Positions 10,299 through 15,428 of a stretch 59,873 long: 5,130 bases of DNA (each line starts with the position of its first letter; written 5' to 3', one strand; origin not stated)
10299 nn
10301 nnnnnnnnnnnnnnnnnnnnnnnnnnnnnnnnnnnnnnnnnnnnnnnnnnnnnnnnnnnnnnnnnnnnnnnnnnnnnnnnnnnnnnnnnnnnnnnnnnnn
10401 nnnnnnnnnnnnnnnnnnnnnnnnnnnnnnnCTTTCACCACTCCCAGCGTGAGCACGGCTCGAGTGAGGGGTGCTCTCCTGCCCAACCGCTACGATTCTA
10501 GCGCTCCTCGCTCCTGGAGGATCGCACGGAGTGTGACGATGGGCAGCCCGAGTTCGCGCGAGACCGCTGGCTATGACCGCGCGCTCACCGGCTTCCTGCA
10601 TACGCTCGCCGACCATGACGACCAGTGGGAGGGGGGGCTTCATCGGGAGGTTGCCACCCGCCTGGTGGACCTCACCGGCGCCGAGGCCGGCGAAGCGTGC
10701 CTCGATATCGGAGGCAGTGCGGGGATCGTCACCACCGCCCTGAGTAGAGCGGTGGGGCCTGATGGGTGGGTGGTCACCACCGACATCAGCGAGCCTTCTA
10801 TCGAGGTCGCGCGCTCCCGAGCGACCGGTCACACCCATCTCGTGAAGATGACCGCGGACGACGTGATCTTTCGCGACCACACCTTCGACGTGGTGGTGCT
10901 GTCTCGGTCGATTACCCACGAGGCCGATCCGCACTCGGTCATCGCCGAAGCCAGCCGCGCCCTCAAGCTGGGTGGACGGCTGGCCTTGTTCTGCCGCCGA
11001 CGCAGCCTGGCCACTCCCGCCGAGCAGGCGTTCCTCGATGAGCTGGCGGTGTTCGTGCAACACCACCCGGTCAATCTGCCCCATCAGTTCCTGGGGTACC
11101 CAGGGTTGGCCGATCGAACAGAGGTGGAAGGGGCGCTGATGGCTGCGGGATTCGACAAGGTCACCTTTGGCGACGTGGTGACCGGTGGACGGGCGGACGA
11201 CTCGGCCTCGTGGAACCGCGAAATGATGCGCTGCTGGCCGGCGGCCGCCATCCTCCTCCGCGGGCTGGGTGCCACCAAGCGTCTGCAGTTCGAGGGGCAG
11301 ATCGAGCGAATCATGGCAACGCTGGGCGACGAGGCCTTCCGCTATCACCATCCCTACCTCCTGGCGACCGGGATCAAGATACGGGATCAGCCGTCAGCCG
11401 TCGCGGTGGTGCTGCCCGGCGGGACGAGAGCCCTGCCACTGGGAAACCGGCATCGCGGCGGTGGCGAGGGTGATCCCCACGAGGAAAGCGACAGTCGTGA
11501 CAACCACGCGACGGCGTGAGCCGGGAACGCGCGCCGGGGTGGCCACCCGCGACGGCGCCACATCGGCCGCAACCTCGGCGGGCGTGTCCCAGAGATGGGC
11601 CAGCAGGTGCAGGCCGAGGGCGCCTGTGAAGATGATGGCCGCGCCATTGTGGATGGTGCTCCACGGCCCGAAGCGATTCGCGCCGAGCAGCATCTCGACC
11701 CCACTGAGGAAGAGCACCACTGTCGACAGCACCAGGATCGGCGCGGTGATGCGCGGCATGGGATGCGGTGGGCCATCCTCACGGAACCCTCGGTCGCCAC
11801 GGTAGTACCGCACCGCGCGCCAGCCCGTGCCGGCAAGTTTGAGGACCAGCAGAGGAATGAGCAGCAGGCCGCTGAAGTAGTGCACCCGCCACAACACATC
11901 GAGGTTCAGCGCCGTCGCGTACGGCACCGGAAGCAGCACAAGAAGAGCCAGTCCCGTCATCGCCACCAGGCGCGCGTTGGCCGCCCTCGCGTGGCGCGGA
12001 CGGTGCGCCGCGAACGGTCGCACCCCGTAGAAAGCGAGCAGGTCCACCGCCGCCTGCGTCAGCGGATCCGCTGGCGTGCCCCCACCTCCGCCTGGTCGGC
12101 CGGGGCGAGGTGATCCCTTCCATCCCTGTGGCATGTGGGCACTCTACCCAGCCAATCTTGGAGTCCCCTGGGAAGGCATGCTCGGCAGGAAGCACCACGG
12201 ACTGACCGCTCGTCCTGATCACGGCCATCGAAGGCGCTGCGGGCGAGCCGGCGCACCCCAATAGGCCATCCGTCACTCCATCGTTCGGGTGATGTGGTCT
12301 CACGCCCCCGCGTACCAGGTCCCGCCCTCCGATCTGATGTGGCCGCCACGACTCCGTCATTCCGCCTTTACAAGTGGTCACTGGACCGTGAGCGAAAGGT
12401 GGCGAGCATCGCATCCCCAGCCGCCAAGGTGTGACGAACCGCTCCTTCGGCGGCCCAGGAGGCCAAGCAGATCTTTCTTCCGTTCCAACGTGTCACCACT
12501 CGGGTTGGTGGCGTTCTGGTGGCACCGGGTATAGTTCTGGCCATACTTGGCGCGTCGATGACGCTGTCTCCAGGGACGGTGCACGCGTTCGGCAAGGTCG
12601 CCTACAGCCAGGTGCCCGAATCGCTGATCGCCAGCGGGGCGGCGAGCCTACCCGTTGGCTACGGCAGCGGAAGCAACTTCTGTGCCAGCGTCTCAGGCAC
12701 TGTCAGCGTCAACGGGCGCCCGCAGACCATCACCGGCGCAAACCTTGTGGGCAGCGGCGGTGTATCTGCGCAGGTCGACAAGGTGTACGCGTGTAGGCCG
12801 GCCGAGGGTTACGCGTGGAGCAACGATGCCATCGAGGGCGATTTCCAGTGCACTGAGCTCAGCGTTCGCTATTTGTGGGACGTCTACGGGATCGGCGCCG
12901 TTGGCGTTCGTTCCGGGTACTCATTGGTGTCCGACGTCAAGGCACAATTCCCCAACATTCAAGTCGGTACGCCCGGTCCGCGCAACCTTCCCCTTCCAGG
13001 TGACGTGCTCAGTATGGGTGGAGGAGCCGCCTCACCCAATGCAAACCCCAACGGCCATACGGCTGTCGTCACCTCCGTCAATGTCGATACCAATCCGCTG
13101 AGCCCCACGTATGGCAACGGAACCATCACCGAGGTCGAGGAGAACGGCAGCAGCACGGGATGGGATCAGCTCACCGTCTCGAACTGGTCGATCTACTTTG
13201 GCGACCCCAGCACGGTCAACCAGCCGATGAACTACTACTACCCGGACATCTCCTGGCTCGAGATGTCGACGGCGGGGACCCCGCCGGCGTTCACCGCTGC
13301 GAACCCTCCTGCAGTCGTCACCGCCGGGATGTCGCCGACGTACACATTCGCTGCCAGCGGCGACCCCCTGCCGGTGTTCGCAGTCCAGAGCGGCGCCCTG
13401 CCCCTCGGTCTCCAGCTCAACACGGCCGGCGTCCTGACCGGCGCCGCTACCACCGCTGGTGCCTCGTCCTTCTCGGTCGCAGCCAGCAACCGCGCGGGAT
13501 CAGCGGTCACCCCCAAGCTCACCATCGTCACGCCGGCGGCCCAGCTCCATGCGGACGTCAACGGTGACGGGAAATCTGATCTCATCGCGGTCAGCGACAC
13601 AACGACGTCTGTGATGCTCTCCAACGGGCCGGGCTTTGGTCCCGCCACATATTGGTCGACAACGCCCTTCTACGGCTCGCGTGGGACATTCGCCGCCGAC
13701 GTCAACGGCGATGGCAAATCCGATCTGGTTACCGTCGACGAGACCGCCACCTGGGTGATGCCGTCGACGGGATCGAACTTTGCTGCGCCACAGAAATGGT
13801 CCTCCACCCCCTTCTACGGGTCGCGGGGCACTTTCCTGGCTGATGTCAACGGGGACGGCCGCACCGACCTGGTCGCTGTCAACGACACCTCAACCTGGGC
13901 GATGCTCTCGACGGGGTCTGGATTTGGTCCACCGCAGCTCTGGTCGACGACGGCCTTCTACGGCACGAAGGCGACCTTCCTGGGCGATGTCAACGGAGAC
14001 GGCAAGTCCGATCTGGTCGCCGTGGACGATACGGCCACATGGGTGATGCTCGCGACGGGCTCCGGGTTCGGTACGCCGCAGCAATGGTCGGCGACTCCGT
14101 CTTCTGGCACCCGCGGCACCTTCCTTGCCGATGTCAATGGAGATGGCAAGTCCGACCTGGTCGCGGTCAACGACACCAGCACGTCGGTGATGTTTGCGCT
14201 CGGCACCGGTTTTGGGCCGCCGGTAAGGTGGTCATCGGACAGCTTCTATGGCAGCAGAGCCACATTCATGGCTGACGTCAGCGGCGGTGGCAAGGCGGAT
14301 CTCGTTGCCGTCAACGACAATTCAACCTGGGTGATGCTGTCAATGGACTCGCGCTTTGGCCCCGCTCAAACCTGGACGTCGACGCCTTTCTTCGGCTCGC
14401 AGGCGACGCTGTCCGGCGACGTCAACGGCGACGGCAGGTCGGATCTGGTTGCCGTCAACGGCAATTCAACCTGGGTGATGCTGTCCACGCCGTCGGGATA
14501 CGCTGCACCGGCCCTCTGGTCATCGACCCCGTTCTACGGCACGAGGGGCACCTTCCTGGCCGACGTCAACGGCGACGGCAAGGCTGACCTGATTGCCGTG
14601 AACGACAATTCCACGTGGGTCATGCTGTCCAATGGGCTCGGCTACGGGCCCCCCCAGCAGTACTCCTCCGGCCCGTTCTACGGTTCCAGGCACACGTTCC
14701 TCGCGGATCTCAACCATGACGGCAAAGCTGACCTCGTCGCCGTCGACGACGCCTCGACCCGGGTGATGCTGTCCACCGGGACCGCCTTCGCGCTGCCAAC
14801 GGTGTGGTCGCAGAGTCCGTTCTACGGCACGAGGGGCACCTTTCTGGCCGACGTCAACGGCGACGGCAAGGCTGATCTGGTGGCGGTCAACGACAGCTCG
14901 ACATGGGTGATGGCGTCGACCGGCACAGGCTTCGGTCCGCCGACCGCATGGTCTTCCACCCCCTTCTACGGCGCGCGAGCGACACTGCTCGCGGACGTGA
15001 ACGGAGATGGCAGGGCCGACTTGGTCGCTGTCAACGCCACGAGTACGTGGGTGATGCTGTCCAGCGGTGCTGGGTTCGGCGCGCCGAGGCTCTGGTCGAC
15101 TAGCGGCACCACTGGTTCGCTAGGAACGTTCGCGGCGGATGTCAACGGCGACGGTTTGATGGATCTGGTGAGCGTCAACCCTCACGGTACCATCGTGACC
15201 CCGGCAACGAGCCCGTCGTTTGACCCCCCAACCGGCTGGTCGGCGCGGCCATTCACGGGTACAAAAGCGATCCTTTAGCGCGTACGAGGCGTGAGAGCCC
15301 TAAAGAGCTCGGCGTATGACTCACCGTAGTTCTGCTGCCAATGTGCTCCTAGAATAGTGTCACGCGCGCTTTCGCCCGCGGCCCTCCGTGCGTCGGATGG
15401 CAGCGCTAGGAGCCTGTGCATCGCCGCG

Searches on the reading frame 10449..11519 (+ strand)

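Call 9: search_protein_families(library=pfam, proteins=[window:10449-11519:+], max_evalue=0.001)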
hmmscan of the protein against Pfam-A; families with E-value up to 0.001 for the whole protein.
window:10449-11519:+ (356 aa): 7 families
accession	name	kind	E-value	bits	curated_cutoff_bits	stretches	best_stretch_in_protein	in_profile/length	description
PF08241.18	Methyltransf_11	-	4.5e-16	59.7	21.2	1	85-179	1-94/95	Methyltransferase domain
PF13649.12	Methyltransf_25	-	1.4e-13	51.8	27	1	85-176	2-97/97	Methyltransferase domain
PF01209.24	Ubie_methyltran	-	3.9e-13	49.7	20.1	1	64-194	31-165/233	ubiE/COQ5 methyltransferase family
PF13847.12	Methyltransf_31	-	1.1e-10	41.8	27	1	80-179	3-108/145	Methyltransferase domain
PF08242.18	Methyltransf_12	-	1.3e-10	42.3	30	1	85-178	1-98/98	Methyltransferase domain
PF13489.12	Methyltransf_23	-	2.5e-08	34.2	27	1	71-181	11-117/164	Methyltransferase domain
PF05175.20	MTS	-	2e-05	24.7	23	1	80-189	31-147/170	Methyltransferase small domain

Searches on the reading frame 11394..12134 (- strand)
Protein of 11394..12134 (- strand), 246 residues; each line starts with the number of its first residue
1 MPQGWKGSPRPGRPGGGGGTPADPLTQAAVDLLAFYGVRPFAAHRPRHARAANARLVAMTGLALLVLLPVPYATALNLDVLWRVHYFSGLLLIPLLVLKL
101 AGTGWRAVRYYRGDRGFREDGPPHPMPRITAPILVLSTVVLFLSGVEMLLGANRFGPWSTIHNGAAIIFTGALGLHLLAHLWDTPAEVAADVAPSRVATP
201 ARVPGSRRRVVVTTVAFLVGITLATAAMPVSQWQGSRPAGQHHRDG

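Call 9: search_protein_families(library=pfam, proteins=[window:11394-12134:-], max_evalue=0.001)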
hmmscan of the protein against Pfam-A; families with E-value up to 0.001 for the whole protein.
window:11394-12134:- (246 aa): 2 families
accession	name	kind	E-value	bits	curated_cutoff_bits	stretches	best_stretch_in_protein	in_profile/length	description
PF01292.26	Ni_hydr_CYTB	-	0.00033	20.9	30.1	1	58-185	21-167/179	Prokaryotic cytochrome b561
PF14358.11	DUF4405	-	0.00056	20.8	26.7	1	130-180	2-65/66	Domain of unknown function (DUF4405)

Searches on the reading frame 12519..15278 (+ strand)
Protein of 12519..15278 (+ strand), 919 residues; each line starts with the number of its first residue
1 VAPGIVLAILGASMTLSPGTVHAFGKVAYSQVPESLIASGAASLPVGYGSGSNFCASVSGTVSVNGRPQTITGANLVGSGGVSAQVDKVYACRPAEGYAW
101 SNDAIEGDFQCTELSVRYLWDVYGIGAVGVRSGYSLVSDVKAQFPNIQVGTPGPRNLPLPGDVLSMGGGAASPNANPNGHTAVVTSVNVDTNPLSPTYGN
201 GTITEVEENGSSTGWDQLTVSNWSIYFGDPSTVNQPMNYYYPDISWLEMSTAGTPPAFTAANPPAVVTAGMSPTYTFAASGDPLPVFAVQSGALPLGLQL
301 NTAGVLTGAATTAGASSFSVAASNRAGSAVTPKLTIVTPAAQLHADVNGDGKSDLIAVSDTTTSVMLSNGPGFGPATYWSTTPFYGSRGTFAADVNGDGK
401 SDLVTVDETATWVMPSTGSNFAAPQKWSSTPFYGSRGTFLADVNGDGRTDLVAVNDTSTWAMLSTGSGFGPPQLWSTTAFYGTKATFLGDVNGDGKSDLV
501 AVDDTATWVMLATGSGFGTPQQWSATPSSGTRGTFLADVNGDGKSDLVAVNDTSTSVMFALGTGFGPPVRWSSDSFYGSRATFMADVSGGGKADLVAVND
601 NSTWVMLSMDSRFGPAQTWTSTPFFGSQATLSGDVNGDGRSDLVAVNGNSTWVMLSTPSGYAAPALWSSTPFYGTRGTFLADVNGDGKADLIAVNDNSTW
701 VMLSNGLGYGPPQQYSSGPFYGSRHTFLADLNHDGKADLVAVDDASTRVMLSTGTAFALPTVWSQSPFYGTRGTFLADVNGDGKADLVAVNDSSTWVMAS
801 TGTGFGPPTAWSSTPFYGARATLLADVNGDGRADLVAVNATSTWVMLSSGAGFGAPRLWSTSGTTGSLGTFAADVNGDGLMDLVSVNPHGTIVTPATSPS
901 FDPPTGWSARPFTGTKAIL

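Call 9: search_protein_families(library=pfam, proteins=[window:12519-15278:+], max_evalue=0.001)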
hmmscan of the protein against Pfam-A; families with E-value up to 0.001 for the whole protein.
window:12519-15278:+ (919 aa): 8 families
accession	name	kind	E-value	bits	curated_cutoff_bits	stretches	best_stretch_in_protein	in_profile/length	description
PF13517.12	FG-GAP_3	-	2e-90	297.8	26.9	11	778-836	1-60/61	FG-GAP-like repeat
PF01839.29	FG-GAP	-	1.7e-39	133.5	22.1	0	629-650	4-25/37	FG-GAP repeat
PF00404.24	Dockerin_1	-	9.7e-17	61.4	22.9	0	387-401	30-44/57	Dockerin type I domain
PF12256.14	TcdB_toxin_midN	-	2.9e-11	43.4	24.8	0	800-844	7-53/181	Insecticide toxin TcdB middle/N-terminal region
PF16743.10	PliI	-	6.8e-10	39.1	27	0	536-556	64-84/123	Periplasmic lysozyme inhibitor of I-type lysozyme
PF15907.11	Itfg2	-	2.7e-06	27.3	27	0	726-789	31-93/330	Integrin-alpha FG-GAP repeat-containing protein 2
PF23167.1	DUF7057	-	4.2e-05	24.1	27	0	523-559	31-69/130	Domain of unknown function (DUF7057)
PF05257.22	CHAP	-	8.9e-05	23.3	26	1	109-190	8-72/81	CHAP domain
